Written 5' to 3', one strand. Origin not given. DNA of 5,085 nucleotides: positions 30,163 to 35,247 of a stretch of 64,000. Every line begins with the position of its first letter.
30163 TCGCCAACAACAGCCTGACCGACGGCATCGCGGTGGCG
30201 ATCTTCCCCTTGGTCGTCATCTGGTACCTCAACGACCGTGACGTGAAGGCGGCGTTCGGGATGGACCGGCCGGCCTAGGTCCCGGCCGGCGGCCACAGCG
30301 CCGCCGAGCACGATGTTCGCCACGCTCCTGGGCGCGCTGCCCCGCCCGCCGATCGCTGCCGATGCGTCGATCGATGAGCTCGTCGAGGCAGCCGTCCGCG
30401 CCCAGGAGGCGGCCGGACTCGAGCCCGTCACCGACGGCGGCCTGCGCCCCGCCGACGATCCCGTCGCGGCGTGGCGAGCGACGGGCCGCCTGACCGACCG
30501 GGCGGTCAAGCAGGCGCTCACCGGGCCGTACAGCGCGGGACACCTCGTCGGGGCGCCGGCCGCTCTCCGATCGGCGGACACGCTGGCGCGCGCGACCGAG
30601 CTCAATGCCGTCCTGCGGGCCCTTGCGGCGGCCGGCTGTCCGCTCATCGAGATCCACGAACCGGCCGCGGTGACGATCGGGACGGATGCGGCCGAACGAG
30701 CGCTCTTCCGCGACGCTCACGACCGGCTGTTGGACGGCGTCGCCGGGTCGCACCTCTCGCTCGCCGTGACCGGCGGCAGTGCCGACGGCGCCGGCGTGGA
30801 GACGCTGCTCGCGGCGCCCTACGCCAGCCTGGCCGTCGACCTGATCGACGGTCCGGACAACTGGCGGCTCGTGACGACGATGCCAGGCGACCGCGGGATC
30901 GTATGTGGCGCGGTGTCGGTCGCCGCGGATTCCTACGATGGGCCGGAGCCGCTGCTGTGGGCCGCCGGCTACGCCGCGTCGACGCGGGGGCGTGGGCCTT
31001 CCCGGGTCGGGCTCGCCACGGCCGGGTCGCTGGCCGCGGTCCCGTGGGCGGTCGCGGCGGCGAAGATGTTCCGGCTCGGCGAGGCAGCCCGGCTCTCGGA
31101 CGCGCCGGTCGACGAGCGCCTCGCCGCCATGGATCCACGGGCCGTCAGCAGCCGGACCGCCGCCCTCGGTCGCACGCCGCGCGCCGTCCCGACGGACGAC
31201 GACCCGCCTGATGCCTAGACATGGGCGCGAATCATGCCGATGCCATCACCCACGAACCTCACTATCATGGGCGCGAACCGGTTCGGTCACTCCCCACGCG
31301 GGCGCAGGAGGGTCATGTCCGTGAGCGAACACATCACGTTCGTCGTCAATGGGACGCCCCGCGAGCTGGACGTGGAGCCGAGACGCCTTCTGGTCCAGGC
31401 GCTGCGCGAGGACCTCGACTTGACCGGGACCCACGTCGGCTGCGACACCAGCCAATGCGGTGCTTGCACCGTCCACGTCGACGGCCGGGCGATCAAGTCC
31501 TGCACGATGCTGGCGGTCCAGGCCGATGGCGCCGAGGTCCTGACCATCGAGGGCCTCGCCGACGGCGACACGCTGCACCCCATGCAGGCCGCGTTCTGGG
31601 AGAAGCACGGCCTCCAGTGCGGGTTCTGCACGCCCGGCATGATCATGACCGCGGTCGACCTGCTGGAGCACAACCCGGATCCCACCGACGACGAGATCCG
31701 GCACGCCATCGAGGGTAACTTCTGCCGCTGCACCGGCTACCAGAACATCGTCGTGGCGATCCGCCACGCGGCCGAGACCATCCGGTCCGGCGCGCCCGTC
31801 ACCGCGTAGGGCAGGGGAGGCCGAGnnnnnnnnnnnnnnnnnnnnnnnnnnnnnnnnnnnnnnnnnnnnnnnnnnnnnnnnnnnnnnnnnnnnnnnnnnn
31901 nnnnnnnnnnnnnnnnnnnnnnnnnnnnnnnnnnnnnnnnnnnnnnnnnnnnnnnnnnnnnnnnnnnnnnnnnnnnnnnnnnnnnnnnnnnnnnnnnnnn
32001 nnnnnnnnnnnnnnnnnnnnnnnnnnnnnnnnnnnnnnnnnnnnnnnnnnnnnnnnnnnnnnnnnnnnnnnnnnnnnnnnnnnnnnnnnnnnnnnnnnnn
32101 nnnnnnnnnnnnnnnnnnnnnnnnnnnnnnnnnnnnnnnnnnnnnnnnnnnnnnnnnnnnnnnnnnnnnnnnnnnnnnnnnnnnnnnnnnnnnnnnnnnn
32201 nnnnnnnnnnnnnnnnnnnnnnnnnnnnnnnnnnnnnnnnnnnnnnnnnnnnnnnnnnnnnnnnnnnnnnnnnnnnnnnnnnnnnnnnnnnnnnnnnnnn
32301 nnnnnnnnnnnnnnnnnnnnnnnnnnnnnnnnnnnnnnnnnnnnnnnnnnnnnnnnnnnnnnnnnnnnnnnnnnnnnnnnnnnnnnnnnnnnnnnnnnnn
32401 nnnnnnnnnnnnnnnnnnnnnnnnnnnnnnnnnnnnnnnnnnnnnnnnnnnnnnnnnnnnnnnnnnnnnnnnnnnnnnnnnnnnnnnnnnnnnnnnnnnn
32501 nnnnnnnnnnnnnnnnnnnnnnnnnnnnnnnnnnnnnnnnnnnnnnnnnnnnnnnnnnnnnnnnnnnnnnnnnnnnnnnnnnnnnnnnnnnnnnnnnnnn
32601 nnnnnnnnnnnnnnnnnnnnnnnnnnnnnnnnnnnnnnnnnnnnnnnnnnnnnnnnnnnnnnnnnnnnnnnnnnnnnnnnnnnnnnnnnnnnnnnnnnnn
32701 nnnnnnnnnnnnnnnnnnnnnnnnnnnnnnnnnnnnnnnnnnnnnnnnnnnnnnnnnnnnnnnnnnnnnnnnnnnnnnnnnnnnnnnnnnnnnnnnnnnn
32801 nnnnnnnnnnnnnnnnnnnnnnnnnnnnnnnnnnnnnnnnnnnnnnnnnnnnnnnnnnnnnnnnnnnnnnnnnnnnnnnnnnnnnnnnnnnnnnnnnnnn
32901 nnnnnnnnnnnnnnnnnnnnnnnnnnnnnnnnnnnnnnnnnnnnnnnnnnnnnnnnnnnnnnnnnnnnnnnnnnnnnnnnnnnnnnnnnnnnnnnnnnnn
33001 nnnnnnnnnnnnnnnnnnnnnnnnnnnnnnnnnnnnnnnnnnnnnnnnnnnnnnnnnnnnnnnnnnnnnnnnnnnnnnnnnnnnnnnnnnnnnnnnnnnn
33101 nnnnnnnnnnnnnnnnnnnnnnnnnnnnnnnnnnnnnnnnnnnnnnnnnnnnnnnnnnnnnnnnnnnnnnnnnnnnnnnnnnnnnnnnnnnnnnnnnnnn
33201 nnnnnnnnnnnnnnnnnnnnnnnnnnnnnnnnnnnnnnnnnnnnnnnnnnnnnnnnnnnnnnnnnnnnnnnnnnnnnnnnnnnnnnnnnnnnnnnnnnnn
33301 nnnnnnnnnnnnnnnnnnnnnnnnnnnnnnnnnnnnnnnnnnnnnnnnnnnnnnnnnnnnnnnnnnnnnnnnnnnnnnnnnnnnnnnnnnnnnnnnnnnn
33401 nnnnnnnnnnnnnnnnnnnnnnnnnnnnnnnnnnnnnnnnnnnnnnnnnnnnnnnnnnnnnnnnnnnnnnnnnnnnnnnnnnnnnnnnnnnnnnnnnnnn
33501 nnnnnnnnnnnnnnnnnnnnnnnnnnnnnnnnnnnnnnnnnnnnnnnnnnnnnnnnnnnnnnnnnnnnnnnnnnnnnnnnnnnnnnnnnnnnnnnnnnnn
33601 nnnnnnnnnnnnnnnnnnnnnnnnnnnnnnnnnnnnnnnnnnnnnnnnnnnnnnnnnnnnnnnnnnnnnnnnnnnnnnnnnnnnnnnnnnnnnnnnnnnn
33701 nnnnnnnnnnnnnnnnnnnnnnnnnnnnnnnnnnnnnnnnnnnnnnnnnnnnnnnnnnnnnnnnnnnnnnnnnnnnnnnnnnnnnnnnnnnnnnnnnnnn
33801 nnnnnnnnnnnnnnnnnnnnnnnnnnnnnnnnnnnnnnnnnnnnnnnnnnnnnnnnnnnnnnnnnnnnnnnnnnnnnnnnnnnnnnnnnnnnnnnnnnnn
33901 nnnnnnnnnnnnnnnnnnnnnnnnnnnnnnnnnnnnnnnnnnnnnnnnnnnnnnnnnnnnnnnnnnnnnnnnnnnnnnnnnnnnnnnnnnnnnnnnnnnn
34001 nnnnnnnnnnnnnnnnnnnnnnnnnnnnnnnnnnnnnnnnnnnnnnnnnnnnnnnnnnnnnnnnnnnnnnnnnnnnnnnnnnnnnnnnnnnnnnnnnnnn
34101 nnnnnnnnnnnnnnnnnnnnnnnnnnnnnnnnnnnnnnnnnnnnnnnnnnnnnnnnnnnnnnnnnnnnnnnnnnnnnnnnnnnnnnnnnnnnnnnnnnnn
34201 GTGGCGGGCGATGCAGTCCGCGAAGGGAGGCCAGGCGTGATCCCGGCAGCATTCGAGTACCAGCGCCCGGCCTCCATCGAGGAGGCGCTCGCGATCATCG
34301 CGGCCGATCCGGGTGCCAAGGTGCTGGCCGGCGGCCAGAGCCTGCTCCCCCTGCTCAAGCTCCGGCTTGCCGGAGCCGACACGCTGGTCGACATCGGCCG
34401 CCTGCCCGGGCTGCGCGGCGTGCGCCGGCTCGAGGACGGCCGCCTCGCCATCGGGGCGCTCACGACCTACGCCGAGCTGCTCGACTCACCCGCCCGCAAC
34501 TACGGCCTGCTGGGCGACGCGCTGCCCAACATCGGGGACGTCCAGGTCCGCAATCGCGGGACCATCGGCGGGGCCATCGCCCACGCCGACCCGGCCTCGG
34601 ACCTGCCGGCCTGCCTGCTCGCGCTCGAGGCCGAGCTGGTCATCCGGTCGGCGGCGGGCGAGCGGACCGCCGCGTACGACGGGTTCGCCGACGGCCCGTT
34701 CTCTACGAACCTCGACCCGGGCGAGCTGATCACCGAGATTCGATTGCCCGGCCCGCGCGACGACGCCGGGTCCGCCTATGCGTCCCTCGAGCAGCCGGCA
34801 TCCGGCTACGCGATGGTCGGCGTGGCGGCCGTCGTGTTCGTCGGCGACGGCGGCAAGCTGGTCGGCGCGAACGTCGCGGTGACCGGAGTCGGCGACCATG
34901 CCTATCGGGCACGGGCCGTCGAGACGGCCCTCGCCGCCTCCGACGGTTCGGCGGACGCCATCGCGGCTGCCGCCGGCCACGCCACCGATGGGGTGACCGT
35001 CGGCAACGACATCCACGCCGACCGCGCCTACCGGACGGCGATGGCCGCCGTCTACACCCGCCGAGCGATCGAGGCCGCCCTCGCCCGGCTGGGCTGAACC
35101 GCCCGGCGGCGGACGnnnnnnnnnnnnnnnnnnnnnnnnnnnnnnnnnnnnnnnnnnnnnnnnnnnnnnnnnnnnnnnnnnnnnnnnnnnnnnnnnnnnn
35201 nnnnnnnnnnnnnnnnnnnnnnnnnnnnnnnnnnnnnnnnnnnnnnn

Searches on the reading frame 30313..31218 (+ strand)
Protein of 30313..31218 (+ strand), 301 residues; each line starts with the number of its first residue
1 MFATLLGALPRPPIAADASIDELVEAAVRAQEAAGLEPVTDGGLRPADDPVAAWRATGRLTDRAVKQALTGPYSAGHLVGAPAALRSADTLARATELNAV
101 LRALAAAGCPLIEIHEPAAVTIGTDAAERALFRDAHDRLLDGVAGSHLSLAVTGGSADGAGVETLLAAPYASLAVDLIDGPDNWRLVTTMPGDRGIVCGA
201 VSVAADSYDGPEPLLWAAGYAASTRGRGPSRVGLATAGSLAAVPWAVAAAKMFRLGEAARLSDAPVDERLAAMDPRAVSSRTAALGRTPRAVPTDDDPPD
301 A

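Call 106: search_protein_families(library=pfam, proteins=[window:30313-31218:+], max_evalue=0.001)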
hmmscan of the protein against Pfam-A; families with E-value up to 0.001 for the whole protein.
window:30313-31218:+ (301 aa): 1 family
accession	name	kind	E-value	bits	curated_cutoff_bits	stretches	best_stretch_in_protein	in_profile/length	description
PF08267.18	Meth_synt_1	-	9e-07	29.1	27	1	66-201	151-288/313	Cobalamin-independent synthase, N-terminal domain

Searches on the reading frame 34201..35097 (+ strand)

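Call 106: search_protein_families(library=pfam, proteins=[window:34201-35097:+], max_evalue=0.001)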
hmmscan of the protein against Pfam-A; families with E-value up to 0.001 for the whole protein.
window:34201-35097:+ (298 aa): 2 families
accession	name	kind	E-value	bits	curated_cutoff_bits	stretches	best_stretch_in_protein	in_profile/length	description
PF00941.27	FAD_binding_5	-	4.9e-49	166.9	27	1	17-183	2-168/170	FAD binding domain in molybdopterin dehydrogenase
PF03450.22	CO_deh_flav_C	-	7.3e-13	49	25.5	1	192-292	2-101/102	CO dehydrogenase flavoprotein C-terminal domain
